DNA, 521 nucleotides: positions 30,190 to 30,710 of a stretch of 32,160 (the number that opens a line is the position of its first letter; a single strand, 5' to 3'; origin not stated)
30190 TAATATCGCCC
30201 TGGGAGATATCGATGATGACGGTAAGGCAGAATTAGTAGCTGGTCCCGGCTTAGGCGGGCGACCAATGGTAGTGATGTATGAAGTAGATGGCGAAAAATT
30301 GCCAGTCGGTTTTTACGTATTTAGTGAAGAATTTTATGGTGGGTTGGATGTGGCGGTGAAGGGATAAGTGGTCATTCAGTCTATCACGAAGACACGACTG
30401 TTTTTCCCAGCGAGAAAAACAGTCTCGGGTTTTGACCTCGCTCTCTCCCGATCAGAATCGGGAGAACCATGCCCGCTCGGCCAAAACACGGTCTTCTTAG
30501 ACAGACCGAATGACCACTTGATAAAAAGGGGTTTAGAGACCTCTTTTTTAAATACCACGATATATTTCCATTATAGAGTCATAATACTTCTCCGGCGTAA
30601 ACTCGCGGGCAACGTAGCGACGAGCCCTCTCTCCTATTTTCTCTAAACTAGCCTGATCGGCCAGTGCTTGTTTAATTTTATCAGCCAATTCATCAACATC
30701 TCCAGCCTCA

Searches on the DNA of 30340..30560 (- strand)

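Call 41: build_rna_model(alignment_id=A1)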
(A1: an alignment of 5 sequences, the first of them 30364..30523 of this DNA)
Model R1 built from alignment A1 (5 sequences, 183 columns); structure: RNAalifold consensus.
model positions 156; base pairs 53; branch points 1; effective number of sequences 1.02; information 0.59 bits per position. Calibrated on 0.2 Mb of random sequence (short: E-values are rough).
structure used (alignment columns):
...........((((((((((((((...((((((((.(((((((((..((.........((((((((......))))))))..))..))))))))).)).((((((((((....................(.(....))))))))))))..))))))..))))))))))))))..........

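Call 42: search_with_rna_model(model_id=R1, sources=[window, L002, L003, L004, L005, L006, L007, L008, L009, L010, L011, L012, L013, L014, L015, L016, L017, L018, L019, L020, L021, L022, L023], max_evalue=1, make_alignment=true)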
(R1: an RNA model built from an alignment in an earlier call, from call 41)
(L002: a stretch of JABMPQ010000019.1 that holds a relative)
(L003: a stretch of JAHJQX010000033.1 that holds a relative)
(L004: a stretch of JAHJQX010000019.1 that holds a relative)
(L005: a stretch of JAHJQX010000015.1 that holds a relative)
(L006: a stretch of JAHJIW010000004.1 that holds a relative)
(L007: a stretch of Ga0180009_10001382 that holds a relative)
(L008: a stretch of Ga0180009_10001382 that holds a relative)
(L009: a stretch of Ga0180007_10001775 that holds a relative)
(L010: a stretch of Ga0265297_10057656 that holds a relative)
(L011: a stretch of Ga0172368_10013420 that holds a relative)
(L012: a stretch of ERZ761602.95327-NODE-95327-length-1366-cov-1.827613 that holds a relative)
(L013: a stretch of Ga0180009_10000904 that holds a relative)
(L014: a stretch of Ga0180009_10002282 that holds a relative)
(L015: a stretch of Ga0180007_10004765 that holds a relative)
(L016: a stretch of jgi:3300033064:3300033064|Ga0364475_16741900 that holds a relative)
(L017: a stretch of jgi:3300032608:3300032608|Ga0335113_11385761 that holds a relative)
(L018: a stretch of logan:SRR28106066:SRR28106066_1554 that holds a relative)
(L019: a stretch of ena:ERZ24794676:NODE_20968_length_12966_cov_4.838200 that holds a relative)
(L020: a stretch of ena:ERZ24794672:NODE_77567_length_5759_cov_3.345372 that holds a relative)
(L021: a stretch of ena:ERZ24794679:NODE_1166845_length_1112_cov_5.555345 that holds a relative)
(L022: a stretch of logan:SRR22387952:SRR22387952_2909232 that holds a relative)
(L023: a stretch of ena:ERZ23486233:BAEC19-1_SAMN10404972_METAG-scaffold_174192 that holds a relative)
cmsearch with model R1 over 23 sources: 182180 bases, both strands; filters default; matches with E-value up to 1: 40.
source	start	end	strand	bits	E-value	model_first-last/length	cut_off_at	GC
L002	175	330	+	170.5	8.3e-40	1-156/156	no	0.54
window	30367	30523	-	160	3.2e-37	1-156/156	no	0.5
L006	7341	7495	+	151.2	4.9e-35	1-156/156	no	0.55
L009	1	155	+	151.2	4.9e-35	1-156/156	no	0.55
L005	5755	5930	-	149.3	1.5e-34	1-156/156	no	0.54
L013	835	1010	-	149.3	1.5e-34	1-156/156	no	0.54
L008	3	157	+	146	9.5e-34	1-156/156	no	0.54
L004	7531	7706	+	145.6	1.2e-33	1-156/156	no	0.55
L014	8186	8361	-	145.6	1.2e-33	1-156/156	no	0.55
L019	9143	9292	+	126.7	5.8e-29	1-156/156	no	0.55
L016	5501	5650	-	121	1.5e-27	1-156/156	no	0.57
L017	1832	1981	-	121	1.5e-27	1-156/156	no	0.57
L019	3033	3182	-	108.5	1.9e-24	1-156/156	no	0.53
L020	3220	3369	-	108.5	1.9e-24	1-156/156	no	0.53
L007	8307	8494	+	107.1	4.1e-24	1-156/156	no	0.51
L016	2872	3046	-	102.1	6.9e-23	1-156/156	no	0.56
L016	11149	11309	+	101.8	8.5e-23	1-156/156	no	0.62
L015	1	123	-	100.9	1.4e-22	1-124/156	3'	0.56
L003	5733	5952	-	93.4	1e-20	1-156/156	no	0.6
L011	5722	5873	+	86.9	4.2e-19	1-156/156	no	0.47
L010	1527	1680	+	85.6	8.5e-19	1-156/156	no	0.43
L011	5069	5215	+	71.4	2.8e-15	1-156/156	no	0.52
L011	6604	6753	+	64.1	1.8e-13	1-156/156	no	0.49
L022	1409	1505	-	59.9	1.9e-12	56-156/156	5'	0.57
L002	3691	3861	-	54.8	3.6e-11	1-156/156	no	0.57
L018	1255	1310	-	32.1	1.5e-05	101-156/156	5'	0.5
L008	8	162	-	19.1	0.025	1-156/156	no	0.55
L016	4195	4307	-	18.9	0.027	1-156/156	no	0.51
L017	526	638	-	18.9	0.027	1-156/156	no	0.51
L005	5753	5925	+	17.7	0.055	1-156/156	no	0.54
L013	833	1005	+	17.7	0.055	1-156/156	no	0.54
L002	233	253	-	17.3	0.068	59-79/156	no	0.57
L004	7589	7609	-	16.8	0.095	59-79/156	no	0.62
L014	8283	8303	+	16.8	0.095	59-79/156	no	0.62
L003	5812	5830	+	15.1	0.24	60-78/156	no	0.63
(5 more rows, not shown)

Alignment A2: 40 matches aligned to the model, 308 columns, each read 5' to 3' on its own strand. Consensus structure (alignment columns), stored with it:
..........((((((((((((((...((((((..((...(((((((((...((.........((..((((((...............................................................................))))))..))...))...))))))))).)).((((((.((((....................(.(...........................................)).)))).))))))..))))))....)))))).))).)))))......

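Call 43: search_with_rna_model(model_id=R1, sources=[window, L002, L004, L005, L006, L007, L008, L010, L011, L016, L019], max_evalue=1e-10, make_alignment=true)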
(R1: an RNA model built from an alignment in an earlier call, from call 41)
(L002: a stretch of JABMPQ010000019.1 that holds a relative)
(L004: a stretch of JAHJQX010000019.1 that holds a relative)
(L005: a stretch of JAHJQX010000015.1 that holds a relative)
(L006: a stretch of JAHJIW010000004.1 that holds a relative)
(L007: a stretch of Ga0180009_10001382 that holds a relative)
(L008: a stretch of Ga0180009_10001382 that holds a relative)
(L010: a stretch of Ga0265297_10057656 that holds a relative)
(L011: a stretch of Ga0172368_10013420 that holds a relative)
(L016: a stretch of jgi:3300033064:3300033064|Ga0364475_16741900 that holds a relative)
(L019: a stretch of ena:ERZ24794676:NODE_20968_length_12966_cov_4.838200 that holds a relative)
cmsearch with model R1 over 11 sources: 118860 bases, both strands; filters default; matches with E-value up to 1e-10: 18.
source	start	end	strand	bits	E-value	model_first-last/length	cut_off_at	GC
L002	175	330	+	170.5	5.4e-40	1-156/156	no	0.54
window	30367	30523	-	160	2.1e-37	1-156/156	no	0.5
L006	7341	7495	+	151.2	3.2e-35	1-156/156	no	0.55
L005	5755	5930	-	149.3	9.6e-35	1-156/156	no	0.54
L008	3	157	+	146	6.2e-34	1-156/156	no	0.54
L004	7531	7706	+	145.6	8e-34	1-156/156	no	0.55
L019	9143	9292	+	126.7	3.8e-29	1-156/156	no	0.55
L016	5501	5650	-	121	9.6e-28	1-156/156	no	0.57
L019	3033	3182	-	108.5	1.2e-24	1-156/156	no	0.53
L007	8307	8494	+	107.1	2.7e-24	1-156/156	no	0.51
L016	2872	3046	-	102.1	4.5e-23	1-156/156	no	0.56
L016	11149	11309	+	101.8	5.6e-23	1-156/156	no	0.62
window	14427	14646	-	99.7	1.9e-22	1-156/156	no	0.62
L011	5722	5873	+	86.9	2.7e-19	1-156/156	no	0.47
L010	1527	1680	+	85.6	5.5e-19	1-156/156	no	0.43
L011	5069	5215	+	71.4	1.8e-15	1-156/156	no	0.52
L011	6604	6753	+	64.1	1.2e-13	1-156/156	no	0.49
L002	3691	3861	-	54.8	2.4e-11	1-156/156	no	0.57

Alignment A3: 18 matches aligned to the model, 300 columns, each read 5' to 3' on its own strand. Consensus structure (alignment columns), stored with it:
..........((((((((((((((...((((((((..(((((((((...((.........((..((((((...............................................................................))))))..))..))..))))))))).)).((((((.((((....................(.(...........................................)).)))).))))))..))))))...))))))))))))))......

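Call 71: build_rna_model(alignment_id=A3)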
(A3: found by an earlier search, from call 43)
Model R2 built from alignment A3 (18 sequences, 300 columns); structure: stored with the alignment.
model positions 156; base pairs 53; branch points 1; effective number of sequences 1.89; information 0.59 bits per position. Calibrated on 0.2 Mb of random sequence (short: E-values are rough).
structure used (alignment columns):
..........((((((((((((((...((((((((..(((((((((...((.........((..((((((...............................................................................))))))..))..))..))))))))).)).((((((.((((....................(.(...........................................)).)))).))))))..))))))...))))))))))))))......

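Call 72: search_with_rna_model(model_id=R2, source=window, filters=off, max_evalue=10)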
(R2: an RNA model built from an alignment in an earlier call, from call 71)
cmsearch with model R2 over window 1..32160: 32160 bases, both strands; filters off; matches with E-value up to 10: 29.
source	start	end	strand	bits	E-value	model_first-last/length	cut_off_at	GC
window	30367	30523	-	149.1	1.9e-34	1-156/156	no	0.5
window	14427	14646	-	109.8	7.2e-25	1-156/156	no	0.62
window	11498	11654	+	32.3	5.4e-06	1-156/156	no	0.61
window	26816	26932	+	25.9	0.0002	1-156/156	no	0.52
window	17103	17213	-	18.7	0.011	1-156/156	no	0.49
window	30362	30518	+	15.7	0.06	1-156/156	no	0.51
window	17098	17208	+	15.2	0.078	1-156/156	no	0.5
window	14457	14485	+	14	0.16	99-127/156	no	0.55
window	12382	12447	+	13.5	0.21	1-156/156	no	0.29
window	23198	23361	+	13.3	0.23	1-156/156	no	0.37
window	23206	23363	-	11.4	0.66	1-156/156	no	0.37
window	12377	12462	-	11.2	0.74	1-156/156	no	0.3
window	14506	14524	+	11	0.84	60-78/156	no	0.63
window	26948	27109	-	10.5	1.1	1-156/156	no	0.43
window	7462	7517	+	10.5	1.1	1-156/156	no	0.61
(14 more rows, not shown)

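Call 73: search_with_rna_model(model_id=R2, sources=[L002, L004, L005, L006, L007, L008, L010, L011, L012, L016, L019, L022, L023, L024, L026, L027], max_evalue=0.1)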
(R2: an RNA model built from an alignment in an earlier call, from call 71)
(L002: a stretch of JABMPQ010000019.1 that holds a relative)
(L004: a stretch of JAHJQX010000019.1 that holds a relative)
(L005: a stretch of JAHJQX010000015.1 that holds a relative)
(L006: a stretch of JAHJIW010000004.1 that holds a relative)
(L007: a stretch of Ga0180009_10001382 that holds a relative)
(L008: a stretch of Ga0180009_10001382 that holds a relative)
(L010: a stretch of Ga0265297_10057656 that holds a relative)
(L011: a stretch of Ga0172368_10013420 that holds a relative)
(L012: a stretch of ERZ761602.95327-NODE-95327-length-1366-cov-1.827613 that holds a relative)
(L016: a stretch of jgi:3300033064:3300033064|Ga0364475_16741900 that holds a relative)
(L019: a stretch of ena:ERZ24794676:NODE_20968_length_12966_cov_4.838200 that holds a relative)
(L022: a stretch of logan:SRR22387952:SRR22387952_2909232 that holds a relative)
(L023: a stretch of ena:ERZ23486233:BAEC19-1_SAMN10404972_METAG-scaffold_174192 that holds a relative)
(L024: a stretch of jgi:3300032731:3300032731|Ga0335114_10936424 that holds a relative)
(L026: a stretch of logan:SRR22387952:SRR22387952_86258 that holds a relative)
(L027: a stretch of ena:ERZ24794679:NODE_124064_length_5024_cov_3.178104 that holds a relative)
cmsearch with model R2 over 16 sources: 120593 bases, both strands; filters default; matches with E-value up to 0.1: 19.
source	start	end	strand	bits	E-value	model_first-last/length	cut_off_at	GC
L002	175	330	+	162.8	3.3e-37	1-156/156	no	0.54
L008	3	157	+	151.8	1.5e-34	1-156/156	no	0.54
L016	5501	5650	-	145.4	5.6e-33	1-156/156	no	0.57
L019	9143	9292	+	144.5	9.1e-33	1-156/156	no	0.55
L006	7341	7495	+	141.5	5e-32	1-156/156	no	0.55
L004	7531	7706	+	139.7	1.4e-31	1-156/156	no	0.55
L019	3033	3182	-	134.8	2.1e-30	1-156/156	no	0.53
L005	5755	5930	-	133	6e-30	1-156/156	no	0.54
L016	2872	3046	-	131.7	1.2e-29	1-156/156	no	0.56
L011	5719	5873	+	127.3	1.5e-28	1-156/156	no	0.48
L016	11149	11309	+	127.1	1.6e-28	1-156/156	no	0.62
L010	1527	1680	+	122.7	2e-27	1-156/156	no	0.43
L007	8307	8494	+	120.5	6.5e-27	1-156/156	no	0.51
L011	5064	5219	+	107.9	7.6e-24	1-156/156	no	0.51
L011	6604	6749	+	101.7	2.4e-22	1-156/156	no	0.5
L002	3691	3861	-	83.7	6.1e-18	1-156/156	no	0.57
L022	1409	1505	-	69.4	1.8e-14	56-156/156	5'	0.57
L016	5496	5645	+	44.3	2.3e-08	1-156/156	no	0.57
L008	8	162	-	19.6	0.025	1-156/156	no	0.55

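Call 80: search_rna_families(source=window, start=30340, end=30560, threshold=evalue, max_evalue=10)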
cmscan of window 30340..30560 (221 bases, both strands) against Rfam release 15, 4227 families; matches with E-value up to 10: 4.
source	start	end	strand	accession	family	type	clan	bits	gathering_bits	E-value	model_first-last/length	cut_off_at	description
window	30389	30510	-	RF00518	speF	Cis-reg; leader;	-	20.6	37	0.0017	1-153/153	no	speF leader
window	30393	30429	+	RF03973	mir-5615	Gene; miRNA;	-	13.6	82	5.4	1-61/61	no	mir-5615 microRNA precursor family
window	30340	30371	-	RF03943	mir-1824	Gene; miRNA;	-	12.9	90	7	1-32/63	3'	mir-1824 microRNA precursor family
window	30395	30425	-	RF00658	mir-21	Gene; miRNA;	-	11.8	52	6.1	17-57/72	no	mir-21 microRNA precursor family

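Call 82: search_rna_families(source=window, start=30360, end=30530, threshold=evalue, max_evalue=0.1, show_alignments=1)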
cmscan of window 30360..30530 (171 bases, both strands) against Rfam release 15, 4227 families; matches with E-value up to 0.1: 1.
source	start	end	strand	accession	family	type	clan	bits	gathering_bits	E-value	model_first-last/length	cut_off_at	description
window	30389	30510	-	RF00518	speF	Cis-reg; leader;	-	20.6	37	0.0014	1-153/153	no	speF leader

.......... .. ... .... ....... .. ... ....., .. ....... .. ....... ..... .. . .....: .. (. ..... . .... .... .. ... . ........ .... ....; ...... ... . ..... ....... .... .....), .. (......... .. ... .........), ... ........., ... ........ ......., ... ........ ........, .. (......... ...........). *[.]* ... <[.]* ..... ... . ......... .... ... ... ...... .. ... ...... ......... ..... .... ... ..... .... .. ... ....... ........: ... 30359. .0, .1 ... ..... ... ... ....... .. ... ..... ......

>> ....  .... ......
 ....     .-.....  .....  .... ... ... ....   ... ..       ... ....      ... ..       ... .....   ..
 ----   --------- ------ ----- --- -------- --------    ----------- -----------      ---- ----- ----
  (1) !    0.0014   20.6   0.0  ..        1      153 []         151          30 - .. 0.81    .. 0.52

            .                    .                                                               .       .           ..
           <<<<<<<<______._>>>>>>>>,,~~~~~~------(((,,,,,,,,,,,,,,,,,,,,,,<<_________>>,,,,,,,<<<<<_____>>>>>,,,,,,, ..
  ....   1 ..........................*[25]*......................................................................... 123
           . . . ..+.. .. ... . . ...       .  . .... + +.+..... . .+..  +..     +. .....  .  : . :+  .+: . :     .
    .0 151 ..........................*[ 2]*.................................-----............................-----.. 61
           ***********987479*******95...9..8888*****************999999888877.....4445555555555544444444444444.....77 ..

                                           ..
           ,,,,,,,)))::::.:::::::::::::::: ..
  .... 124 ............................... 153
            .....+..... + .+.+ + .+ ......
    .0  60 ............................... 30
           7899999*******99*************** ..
